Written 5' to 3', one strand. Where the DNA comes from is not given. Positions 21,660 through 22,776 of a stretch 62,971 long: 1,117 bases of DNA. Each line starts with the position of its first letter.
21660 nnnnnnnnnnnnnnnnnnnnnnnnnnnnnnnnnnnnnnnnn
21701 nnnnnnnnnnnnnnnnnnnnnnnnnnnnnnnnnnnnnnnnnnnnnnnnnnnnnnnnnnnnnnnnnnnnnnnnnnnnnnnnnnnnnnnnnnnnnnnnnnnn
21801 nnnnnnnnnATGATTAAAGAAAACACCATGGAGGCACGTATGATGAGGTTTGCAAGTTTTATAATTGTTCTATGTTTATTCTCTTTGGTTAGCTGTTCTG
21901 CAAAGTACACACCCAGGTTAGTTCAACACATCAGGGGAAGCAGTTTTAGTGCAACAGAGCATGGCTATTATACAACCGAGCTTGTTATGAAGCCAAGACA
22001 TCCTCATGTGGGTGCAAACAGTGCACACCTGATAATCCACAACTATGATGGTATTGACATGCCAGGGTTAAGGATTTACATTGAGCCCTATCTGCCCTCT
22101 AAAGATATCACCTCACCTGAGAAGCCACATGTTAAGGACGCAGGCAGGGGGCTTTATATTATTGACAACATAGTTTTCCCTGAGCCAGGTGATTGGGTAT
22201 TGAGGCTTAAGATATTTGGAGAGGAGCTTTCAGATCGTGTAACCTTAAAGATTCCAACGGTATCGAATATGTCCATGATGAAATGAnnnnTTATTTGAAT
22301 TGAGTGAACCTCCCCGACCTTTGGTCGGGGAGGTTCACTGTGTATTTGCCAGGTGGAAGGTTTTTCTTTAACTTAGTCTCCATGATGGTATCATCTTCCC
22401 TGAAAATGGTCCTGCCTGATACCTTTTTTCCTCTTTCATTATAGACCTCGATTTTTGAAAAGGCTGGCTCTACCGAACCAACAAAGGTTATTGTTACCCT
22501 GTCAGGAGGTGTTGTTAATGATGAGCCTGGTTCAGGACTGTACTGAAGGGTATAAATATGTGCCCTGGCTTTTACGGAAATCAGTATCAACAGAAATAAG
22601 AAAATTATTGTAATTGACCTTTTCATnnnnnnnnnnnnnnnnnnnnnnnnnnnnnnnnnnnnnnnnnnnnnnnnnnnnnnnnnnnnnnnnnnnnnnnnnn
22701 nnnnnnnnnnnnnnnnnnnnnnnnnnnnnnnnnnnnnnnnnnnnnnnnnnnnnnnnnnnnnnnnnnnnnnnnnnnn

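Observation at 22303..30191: Two copies of a 37-bp perfect palindrome, each at a gene breakpoint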

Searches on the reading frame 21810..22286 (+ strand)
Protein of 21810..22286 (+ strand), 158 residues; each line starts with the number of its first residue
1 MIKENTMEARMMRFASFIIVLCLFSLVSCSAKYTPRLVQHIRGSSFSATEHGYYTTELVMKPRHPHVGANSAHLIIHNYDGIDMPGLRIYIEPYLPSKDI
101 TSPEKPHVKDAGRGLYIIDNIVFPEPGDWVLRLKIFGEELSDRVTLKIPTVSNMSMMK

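Call 20: find_encoding_contigs(protein=window:21810-22286:+, flank=6000, max_places=10)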
Protein window:21810-22286:+ (158 aa): 1 contig read that carries it; 1 place shown.
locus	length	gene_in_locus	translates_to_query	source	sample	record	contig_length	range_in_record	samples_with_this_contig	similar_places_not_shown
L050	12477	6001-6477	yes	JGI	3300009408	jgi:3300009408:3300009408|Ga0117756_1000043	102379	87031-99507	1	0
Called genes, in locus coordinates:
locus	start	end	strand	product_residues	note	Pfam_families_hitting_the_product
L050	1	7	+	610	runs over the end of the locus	PF00512:HisKA, PF02518:HATPase_c, PF14501:HATPase_c_5 (faint)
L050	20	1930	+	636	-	PF00072:Response_reg, PF00989:PAS (faint), PF13188:PAS_8 (weak), PF13426:PAS_9 (weak), PF00512:HisKA, PF02518:HATPase_c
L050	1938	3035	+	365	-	PF05559:DUF763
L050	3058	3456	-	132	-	PF00376:MerR, PF13411:MerR_1, PF09278:MerR-DNA-bind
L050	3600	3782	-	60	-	-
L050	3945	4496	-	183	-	-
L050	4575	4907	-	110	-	-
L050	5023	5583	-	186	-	-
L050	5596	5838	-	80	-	-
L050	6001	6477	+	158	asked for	-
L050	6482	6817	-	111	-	PF04234:CopC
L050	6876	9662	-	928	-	PF12801:Fer4_5 (weak)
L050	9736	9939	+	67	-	-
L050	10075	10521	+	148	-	PF02683:DsbD_TM, PF13386:DsbD_2 (weak)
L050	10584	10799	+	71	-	-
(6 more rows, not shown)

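Call 47: search_protein_families(library=pfam, proteins=[window:21810-22286:+], max_evalue=0.01)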
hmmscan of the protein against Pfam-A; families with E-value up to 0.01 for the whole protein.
window:21810-22286:+ (158 aa): 1 family
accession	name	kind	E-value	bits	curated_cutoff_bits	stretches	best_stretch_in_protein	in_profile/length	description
PF13115.11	YtkA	-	0.0008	20.5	25.9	1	51-133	4-84/85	YtkA-like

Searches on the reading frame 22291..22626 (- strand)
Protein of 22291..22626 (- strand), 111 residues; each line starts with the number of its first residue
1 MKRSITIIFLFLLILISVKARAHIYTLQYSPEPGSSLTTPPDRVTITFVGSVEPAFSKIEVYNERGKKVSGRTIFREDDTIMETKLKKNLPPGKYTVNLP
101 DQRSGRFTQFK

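Call 47: search_protein_families(library=pfam, proteins=[window:22291-22626:-], max_evalue=0.01)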
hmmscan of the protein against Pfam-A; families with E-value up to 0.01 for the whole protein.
window:22291-22626:- (111 aa): 1 family
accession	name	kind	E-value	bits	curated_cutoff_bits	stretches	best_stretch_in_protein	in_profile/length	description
PF04234.18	CopC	-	1.1e-10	42.8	23.3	1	23-98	1-73/92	CopC domain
